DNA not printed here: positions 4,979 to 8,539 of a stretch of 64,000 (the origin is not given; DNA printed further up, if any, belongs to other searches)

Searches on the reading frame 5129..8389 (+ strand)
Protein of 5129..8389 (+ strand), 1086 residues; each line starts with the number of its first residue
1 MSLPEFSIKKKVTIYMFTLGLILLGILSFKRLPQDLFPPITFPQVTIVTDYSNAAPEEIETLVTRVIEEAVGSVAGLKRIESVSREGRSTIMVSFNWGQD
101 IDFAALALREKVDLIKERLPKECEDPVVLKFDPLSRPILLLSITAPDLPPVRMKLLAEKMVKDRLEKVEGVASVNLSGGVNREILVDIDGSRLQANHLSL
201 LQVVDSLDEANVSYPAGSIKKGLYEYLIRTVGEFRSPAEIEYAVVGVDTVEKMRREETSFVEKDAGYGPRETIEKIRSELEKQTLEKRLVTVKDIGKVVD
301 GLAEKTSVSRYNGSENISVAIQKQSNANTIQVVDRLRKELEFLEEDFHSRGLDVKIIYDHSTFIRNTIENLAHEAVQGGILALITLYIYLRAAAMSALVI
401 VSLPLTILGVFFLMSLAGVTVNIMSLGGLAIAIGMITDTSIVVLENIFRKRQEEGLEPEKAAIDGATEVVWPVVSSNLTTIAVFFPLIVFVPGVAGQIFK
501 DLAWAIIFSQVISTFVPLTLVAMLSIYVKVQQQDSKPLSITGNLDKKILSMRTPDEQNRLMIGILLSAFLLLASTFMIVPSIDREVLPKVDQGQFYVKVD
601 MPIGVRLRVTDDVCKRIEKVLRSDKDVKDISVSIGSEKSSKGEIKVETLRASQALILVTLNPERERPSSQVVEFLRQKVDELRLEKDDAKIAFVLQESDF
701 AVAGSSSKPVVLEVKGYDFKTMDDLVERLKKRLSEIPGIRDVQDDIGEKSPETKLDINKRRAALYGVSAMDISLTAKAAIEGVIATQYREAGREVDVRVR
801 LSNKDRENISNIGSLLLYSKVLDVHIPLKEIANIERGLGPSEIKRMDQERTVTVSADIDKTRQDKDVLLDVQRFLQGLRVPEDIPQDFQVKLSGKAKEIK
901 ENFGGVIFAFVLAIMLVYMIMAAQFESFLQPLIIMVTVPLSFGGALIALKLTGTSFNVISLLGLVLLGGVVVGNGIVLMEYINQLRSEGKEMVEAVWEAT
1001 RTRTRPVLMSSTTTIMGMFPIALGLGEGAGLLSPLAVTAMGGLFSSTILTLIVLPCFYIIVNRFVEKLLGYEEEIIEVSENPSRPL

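Call 53: search_protein_families(library=pfam, proteins=[window:5129-8389:+], max_evalue=0.001)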
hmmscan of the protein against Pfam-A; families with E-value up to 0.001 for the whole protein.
window:5129-8389:+ (1086 aa): 2 families
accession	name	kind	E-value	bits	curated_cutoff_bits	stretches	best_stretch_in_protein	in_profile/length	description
PF00873.25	ACR_tran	-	1.5e-227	758.3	28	2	286-1061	249-1020/1021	AcrB/AcrD/AcrF family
PF03176.21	MMPL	-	1.4e-06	28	20.5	1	860-1064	99-305/333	MMPL family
